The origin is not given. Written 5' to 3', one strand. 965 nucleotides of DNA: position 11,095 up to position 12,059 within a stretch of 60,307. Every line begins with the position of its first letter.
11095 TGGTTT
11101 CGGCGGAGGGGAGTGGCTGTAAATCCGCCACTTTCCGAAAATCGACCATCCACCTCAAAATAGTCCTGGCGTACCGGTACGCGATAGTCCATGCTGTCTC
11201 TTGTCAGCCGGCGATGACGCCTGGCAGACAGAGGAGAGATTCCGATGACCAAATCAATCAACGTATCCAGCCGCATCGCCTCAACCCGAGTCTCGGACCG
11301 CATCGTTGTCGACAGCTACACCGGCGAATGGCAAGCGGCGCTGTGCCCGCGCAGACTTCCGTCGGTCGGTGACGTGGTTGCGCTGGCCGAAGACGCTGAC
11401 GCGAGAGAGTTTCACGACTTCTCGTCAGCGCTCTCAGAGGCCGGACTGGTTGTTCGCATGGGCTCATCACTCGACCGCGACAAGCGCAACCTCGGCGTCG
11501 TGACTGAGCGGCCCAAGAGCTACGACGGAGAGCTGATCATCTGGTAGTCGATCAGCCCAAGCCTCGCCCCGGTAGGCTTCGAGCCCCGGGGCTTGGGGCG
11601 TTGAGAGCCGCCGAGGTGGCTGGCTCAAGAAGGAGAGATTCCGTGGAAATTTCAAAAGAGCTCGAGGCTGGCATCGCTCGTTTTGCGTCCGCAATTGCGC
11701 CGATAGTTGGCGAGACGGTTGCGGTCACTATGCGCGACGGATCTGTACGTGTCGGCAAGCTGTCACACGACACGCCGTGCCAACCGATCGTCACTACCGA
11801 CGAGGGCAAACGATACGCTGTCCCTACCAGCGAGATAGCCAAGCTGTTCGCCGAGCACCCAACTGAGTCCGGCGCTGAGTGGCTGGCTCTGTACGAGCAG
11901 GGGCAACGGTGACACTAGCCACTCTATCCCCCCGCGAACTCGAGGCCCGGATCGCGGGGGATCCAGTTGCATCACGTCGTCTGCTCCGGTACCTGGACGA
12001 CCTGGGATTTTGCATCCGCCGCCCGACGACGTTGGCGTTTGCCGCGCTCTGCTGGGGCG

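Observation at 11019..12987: Duplicated 100-aa gene with an invariant 137-nt leader block, bracketing an Sm-like / unknown / RHH trio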

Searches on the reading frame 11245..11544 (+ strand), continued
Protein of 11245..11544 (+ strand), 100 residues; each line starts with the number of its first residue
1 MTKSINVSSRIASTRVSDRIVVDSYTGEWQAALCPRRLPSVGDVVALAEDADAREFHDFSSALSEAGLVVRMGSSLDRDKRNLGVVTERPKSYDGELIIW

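Call 94: search_protein_families(library=pfam, proteins=[L002:607-882:+, L001:556-759:+], max_evalue=0.01)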
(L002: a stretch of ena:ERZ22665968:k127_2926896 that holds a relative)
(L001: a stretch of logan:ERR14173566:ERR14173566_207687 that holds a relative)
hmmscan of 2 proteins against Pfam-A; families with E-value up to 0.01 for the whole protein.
L002:607-882:+ (92 aa): 0 families

L001:556-759:+ (68 aa): 0 families

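Call 99: search_protein_families(library=phrogs, proteins=[L002:607-882:+, L001:556-759:+], max_evalue=0.01)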
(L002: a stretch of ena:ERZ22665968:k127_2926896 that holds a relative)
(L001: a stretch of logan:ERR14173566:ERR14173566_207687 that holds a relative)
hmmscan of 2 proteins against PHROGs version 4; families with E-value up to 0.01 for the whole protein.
L002:607-882:+ (92 aa): 0 families

L001:556-759:+ (68 aa): 0 families

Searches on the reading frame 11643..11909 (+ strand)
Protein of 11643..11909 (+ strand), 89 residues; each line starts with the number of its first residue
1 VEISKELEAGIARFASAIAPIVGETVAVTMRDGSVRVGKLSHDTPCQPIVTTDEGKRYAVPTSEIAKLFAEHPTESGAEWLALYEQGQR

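Call 12: search_protein_families(library=pfam, proteins=[window:11643-11909:+], max_evalue=1)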
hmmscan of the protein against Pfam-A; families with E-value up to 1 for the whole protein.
window:11643-11909:+ (89 aa): 1 family
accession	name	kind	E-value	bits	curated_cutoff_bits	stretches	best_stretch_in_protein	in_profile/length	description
PF14438.12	SM-ATX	-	0.079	13.6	29.8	1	13-38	3-28/81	Ataxin 2 SM domain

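Call 39: search_protein_families(library=phrogs, proteins=[window:11643-11909:+], max_evalue=0.01)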
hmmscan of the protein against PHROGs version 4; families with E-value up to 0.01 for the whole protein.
window:11643-11909:+ (89 aa): 0 families

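Call 85: search_solved_structures(query=window:11643-11909:+, max_evalue=10)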
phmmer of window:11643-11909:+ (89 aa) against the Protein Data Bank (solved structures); distinct sequences matched with E-value up to 10: 1.
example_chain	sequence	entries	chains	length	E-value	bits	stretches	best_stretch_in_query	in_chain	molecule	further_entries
6czj_A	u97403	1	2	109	1.5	12.6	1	25-58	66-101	b10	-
